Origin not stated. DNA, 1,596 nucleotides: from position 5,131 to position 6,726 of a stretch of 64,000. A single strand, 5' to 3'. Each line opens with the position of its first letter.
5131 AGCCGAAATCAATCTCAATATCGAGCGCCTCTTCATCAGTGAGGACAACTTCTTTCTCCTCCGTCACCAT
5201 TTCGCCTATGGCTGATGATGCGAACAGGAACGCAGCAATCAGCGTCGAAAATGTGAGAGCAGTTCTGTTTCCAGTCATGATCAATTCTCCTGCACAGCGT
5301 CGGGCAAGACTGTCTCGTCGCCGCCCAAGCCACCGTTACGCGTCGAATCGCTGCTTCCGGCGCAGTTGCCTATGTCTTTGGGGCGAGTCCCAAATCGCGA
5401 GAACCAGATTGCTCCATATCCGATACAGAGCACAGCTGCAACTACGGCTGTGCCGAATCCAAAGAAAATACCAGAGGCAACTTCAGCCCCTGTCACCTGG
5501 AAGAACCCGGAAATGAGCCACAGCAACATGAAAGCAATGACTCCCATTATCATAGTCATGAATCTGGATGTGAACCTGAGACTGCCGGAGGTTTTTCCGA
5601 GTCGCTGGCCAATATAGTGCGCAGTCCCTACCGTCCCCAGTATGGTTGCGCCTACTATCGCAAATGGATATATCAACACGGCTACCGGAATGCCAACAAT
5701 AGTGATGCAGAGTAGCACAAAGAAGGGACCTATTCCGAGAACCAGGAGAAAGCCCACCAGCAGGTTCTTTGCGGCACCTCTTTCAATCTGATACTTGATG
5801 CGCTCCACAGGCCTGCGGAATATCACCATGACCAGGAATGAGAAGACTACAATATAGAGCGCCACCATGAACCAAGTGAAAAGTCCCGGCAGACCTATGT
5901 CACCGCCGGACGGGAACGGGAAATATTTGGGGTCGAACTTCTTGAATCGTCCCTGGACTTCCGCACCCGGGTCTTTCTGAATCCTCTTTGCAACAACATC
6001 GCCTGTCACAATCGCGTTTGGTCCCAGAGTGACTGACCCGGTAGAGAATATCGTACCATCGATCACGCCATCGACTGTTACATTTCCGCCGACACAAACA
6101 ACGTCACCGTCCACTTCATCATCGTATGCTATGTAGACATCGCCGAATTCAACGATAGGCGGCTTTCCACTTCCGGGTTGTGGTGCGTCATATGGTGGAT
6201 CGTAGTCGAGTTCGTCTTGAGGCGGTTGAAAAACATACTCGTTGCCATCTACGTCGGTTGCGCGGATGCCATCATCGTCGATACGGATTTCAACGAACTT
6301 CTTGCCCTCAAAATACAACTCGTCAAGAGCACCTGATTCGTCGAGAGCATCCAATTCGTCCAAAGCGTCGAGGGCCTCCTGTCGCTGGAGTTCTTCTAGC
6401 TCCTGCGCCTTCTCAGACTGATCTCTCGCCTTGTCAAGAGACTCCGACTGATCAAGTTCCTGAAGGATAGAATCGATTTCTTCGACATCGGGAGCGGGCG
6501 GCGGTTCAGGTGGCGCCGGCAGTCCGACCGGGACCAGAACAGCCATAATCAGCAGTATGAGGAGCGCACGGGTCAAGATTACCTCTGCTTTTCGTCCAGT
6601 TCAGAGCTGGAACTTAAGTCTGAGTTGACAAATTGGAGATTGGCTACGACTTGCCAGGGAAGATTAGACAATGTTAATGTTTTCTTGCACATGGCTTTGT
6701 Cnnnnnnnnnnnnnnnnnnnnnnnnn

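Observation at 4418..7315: ECF sigma / bactofilin-like polytopic membrane protein / toast-rack (DUF4097) triad with a sigmaW-type promoter fused to the start codon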

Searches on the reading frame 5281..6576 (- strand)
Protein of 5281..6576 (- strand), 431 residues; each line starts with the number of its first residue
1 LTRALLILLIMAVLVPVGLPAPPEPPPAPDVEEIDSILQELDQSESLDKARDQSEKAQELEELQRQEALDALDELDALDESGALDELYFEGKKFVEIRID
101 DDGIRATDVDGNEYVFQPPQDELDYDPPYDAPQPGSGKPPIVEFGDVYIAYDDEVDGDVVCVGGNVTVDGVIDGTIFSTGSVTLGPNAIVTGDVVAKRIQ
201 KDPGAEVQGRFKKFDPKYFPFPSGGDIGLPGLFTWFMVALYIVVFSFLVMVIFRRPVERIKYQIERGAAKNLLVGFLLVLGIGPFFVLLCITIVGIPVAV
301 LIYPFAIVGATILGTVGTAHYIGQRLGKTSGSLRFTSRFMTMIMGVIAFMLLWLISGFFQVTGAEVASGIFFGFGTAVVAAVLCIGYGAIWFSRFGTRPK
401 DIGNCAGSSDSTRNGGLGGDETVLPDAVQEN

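Call 3: search_protein_families(library=pfam, proteins=[window:5281-6576:-], max_evalue=0.1)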
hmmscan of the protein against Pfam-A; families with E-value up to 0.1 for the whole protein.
window:5281-6576:- (431 aa): 1 family
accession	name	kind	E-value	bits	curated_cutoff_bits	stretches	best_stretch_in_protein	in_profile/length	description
PF04519.19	Bactofilin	-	3.7e-09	37.2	27.9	1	144-211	32-97/98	Polymer-forming cytoskeletal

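Call 4: search_protein_families(library=ncbifam, proteins=[window:5281-6576:-], max_evalue=0.1)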
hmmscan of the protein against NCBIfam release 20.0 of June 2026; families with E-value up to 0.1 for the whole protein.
window:5281-6576:- (431 aa): 2 families
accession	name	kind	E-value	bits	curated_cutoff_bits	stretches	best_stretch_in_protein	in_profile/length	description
NF008155.0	PRK10907.1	equivalog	0.0028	17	335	1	339-372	222-255/276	rhomboid family intramembrane serine protease GlpG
TIGR04239.1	rhombo_GlpG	equivalog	0.0048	16.6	250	1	338-370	221-253/271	rhomboid family intramembrane serine protease GlpG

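Call 8: find_homologous_proteins(query=window:5281-6576:-, max_evalue=0.001)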
Query window:5281-6576:- (431 aa): 98 proteins with E <= 0.001 among 8000 candidates.
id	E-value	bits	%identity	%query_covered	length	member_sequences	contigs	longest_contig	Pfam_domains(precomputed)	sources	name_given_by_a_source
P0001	2.4e-272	921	98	98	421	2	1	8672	PF04519.20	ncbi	ncbi:MAG: polymer-forming cytoskeletal protein [Candidatus Zixiibacteriota bacterium]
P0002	3.5e-107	377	44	95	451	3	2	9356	PF04519.20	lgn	-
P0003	7.4e-103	363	48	93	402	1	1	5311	PF04519.20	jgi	jgi:hypothetical protein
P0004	1.5e-102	362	46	84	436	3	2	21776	PF04519.20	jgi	jgi:hypothetical protein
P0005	4.4e-102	360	46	93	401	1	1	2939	PF04519.20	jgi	jgi:hypothetical protein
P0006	9.3e-102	359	48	93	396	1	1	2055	PF04519.20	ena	-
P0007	1.6e-101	358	46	93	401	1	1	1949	PF04519.20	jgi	jgi:hypothetical protein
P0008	3.4e-101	357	48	93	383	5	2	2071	PF04519.20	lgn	-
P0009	2.6e-100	354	48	93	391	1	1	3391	PF04519.20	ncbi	-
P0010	1.1e-99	352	50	80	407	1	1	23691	PF04519.20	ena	-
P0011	6.3e-99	350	47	93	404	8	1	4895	PF04519.20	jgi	jgi:hypothetical protein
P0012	3.6e-97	344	41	99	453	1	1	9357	-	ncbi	-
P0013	1.8e-90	322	48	73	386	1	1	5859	PF04519.20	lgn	-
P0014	3.0e-90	321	43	93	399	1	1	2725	PF04519.20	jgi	jgi:hypothetical protein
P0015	1.1e-87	313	56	62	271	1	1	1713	PF04519.20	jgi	jgi:hypothetical protein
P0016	5.0e-87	311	44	80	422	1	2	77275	PF04519.20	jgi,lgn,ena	-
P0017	1.9e-80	289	44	74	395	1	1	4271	PF04519.20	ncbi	-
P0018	2.4e-65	239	44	72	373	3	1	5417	PF04519.20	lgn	-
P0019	7.9e-62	228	39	72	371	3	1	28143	PF26514.1,PF04519.20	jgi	-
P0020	2.6e-32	130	31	75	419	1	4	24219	PF26514.1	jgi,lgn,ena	-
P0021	3.0e-32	130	31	75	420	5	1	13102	PF26514.1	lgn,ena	-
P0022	3.1e-32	130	31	75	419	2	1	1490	PF26514.1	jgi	jgi:hypothetical protein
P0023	8.4e-32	129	31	75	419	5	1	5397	PF26514.1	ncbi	-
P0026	1.6e-29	121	30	72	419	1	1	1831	PF26514.1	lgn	-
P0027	1.3e-28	118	29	86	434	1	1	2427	PF26514.1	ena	-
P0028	1.3e-28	118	35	62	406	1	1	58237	PF26514.1,PF04519.20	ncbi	-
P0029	1.8e-28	118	31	72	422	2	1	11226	PF26514.1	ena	-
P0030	6.6e-28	116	34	61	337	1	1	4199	PF04519.20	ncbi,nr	ncbi:MAG: polymer-forming cytoskeletal protein, partial [candidate division Zixibacteria bacterium]|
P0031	3.5e-27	113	33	63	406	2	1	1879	PF04519.20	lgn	-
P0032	1.0e-26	112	32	66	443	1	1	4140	PF26514.1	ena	-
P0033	1.1e-26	112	31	74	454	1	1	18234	PF26514.1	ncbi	-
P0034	3.5e-26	110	30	75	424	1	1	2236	PF26514.1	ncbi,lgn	ncbi:MAG: hypothetical protein ACE5K2_07095 [Candidatus Zixiibacteriota bacterium]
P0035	9.2e-26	109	31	66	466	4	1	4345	PF26514.1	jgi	jgi:hypothetical protein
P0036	1.1e-25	108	30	78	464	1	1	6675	PF26514.1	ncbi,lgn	-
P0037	1.5e-24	105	27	76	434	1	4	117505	PF26514.1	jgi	jgi:hypothetical protein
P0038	1.9e-24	104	29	74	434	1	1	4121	PF26514.1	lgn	-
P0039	5.1e-24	103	29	83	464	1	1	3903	PF26514.1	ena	-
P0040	1.5e-23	101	31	66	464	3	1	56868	PF26514.1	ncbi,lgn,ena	-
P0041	5.0e-23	100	30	62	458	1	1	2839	PF26514.1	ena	-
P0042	9.6e-23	99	29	87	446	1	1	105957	PF26514.1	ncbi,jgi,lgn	-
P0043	1.2e-22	98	29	62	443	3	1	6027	PF26514.1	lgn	-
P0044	2.2e-22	98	32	63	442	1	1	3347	PF26514.1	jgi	jgi:hypothetical protein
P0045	3.2e-22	97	30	65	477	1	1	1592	PF04519.20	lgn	-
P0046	6.8e-22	96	31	63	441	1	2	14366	PF26514.1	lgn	-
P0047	6.1e-21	93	30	61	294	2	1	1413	PF26514.1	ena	-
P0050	1.2e-18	85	32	59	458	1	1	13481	PF26514.1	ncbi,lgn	ncbi:MAG: hypothetical protein WBF13_05515 [Candidatus Zixiibacteriota bacterium]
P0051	2.3e-18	84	30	59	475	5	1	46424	-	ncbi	ncbi:MAG: hypothetical protein ABR527_07290 [Gemmatimonadota bacterium]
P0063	9.3e-12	63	26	94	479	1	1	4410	PF26514.1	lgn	-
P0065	4.1e-11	60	29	60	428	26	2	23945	PF26514.1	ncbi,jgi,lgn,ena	-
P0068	5.1e-10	57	29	46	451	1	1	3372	PF26514.1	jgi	jgi:hypothetical protein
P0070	7.6e-9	53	29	66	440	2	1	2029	PF04519.20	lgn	-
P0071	1.3e-8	52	28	60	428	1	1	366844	PF26514.1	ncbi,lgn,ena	-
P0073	1.4e-8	52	28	58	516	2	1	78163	-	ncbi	ncbi:MAG TPA: hypothetical protein VGG03_14950 [Thermoanaerobaculia bacterium]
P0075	2.6e-8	51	32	41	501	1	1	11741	PF06271.19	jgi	-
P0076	2.7e-8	51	33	42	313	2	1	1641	PF26514.1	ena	-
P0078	5.7e-8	50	30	37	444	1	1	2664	PF26514.1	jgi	jgi:hypothetical protein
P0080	7.5e-8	50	27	65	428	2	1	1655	PF26514.1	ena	-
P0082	2.4e-7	48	31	59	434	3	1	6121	PF26514.1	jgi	-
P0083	5.9e-7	47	28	59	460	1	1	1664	PF26514.1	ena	-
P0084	6.4e-7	47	29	59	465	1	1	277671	PF26514.1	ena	-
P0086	1.1e-6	46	39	13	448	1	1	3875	PF26514.1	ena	-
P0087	1.3e-6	46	29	58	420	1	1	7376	PF26514.1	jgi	jgi:hypothetical protein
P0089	6.2e-6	43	30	38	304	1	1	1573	PF26514.1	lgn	-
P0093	2.4e-5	41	29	58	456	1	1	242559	-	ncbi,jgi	jgi:hypothetical protein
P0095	4.6e-5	41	28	49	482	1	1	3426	PF26514.1,PF04519.20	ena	-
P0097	1.8e-4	39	29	60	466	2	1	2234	PF26514.1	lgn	-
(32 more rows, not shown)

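Call 9: search_protein_families(library=pfam, proteins=[P0020, P0028, P0037, P0075, P0016, P0051, P0073], max_evalue=0.01)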
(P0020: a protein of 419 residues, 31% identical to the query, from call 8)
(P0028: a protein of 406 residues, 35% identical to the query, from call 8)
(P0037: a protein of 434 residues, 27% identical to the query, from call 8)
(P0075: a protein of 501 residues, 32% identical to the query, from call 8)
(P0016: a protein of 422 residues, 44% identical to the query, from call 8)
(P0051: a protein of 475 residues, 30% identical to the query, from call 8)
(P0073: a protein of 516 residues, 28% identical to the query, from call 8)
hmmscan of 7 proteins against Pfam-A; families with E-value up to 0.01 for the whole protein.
P0020 (419 aa): 0 families

P0028 (406 aa): 1 family
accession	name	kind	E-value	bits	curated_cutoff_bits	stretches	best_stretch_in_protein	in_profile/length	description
PF04519.19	Bactofilin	-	5.2e-10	39.9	27.9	1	82-162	18-96/98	Polymer-forming cytoskeletal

P0037 (434 aa): 0 families

P0075 (501 aa): 1 family
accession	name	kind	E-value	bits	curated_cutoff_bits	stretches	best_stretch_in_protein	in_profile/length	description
PF06271.18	RDD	-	1.9e-18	67.5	24.1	1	372-489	2-137/137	RDD family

P0016 (422 aa): 1 family
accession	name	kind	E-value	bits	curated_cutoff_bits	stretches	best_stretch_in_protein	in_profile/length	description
PF04519.19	Bactofilin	-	1.2e-07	32.3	27.9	1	141-206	33-96/98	Polymer-forming cytoskeletal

P0051 (475 aa): 1 family
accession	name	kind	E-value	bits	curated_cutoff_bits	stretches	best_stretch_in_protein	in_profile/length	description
PF04519.19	Bactofilin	-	0.00017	22.2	27.9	1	166-242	26-97/98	Polymer-forming cytoskeletal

P0073 (516 aa): 0 families

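Call 10: find_encoding_contigs(protein=P0016, flank=6000, max_places=2)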
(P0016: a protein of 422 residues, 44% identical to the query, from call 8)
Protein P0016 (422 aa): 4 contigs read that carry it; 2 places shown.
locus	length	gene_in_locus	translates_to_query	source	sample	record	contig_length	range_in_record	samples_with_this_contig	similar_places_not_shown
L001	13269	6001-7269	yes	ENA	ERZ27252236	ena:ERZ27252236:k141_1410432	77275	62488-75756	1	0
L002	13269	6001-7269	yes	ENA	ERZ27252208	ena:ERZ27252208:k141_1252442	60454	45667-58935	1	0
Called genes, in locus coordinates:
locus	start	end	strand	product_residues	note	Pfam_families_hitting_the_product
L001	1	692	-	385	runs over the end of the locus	PF01053:Cys_Met_Meta_PP, PF00155:Aminotran_1_2 (weak), PF06838:Met_gamma_lyase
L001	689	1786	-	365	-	PF00291:PALP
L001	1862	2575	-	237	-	PF07638:Sigma70_ECF (weak), PF04542:Sigma70_r2, PF08281:Sigma70_r4_2, PF04545:Sigma70_r4, PF22233:PhyR_sigma-like (weak)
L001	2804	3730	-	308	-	PF01551:Peptidase_M23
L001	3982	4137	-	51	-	-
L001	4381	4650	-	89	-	PF03319:EutN_CcmL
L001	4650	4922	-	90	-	PF03319:EutN_CcmL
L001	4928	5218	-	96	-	PF03319:EutN_CcmL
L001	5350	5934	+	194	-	PF04542:Sigma70_r2, PF08281:Sigma70_r4_2, PF04545:Sigma70_r4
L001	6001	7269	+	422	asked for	PF04519:Bactofilin (weak)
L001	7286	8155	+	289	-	PF17115:Toast_rack_N, PF09922:LiaF-like_C (weak)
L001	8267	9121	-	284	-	PF00140:Sigma70_r1_2, PF04542:Sigma70_r2, PF04539:Sigma70_r3, PF04545:Sigma70_r4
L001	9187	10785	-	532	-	PF00089:Trypsin, PF13365:Trypsin_2, PF00595:PDZ (weak), PF13180:PDZ_2, PF17820:PDZ_6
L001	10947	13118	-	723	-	PF01301:Glyco_hydro_35, PF02449:Glyco_hydro_42, PF22369:GLMA_2nd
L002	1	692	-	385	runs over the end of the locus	PF01053:Cys_Met_Meta_PP, PF00155:Aminotran_1_2 (weak), PF06838:Met_gamma_lyase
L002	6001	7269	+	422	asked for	PF04519:Bactofilin (weak)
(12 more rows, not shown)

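Call 12: find_encoding_contigs(protein=P0037, flank=6000, max_places=2)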
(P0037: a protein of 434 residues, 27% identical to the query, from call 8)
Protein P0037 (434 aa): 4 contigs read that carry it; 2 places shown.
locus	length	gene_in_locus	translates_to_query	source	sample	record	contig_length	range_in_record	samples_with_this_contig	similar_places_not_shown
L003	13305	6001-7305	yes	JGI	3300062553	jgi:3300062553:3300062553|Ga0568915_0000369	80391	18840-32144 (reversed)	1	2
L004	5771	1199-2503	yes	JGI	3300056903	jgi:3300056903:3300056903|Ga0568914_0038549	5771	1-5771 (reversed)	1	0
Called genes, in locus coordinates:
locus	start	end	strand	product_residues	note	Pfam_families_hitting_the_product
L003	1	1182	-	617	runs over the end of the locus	PF02574:S-methyl_trans, PF02219:MTHFR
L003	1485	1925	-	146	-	PF04463:2-thiour_desulf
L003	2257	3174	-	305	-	PF01551:Peptidase_M23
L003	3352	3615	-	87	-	-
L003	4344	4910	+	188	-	PF04542:Sigma70_r2, PF08281:Sigma70_r4_2, PF04545:Sigma70_r4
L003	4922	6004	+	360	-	PF13349:DUF4097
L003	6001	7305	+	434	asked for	PF26514:DUF8173 (weak)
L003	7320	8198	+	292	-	PF17115:Toast_rack_N, PF09922:LiaF-like_C (weak)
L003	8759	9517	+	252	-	-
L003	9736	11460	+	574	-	PF03572:Peptidase_S41 (weak)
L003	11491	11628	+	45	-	-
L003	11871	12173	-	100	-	PF00076:RRM_1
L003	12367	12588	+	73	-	-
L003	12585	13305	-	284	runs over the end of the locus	PF00140:Sigma70_r1_2, PF04542:Sigma70_r2, PF04539:Sigma70_r3, PF04545:Sigma70_r4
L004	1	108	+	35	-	?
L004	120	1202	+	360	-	PF13349:DUF4097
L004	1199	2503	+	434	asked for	PF26514:DUF8173 (weak)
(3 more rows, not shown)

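Call 13: find_encoding_contigs(protein=P0051, flank=6000, max_places=1)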
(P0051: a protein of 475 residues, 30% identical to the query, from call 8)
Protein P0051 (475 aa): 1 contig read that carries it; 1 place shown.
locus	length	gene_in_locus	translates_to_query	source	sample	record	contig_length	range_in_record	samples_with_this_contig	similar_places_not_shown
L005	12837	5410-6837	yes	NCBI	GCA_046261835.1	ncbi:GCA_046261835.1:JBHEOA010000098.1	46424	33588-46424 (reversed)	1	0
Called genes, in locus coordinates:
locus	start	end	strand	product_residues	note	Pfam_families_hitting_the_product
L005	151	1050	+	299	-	PF01149:Fapy_DNA_glyco, PF06831:H2TH, PF06827:zf-FPG_IleRS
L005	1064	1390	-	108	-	-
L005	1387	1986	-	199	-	-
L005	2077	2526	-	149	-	PF00149:Metallophos (faint), PF12850:Metallophos_2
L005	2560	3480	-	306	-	PF00491:Arginase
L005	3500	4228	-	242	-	PF01209:Ubie_methyltran, PF08241:Methyltransf_11, PF13649:Methyltransf_25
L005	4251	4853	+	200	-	PF04542:Sigma70_r2, PF08281:Sigma70_r4_2, PF04545:Sigma70_r4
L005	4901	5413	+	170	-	-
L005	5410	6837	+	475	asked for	-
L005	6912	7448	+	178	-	-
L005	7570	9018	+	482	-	PF00171:Aldedh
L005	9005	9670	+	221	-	-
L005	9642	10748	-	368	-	PF06347:SH3_4 (faint), PF08239:SH3_3, PF18348:SH3_16, PF08239:SH3_3 (weak), PF00877:NLPC_P60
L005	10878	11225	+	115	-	-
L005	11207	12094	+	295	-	PF13462:Thioredoxin_4, PF13098:Thioredoxin_2, PF01323:DSBA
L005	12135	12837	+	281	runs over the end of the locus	-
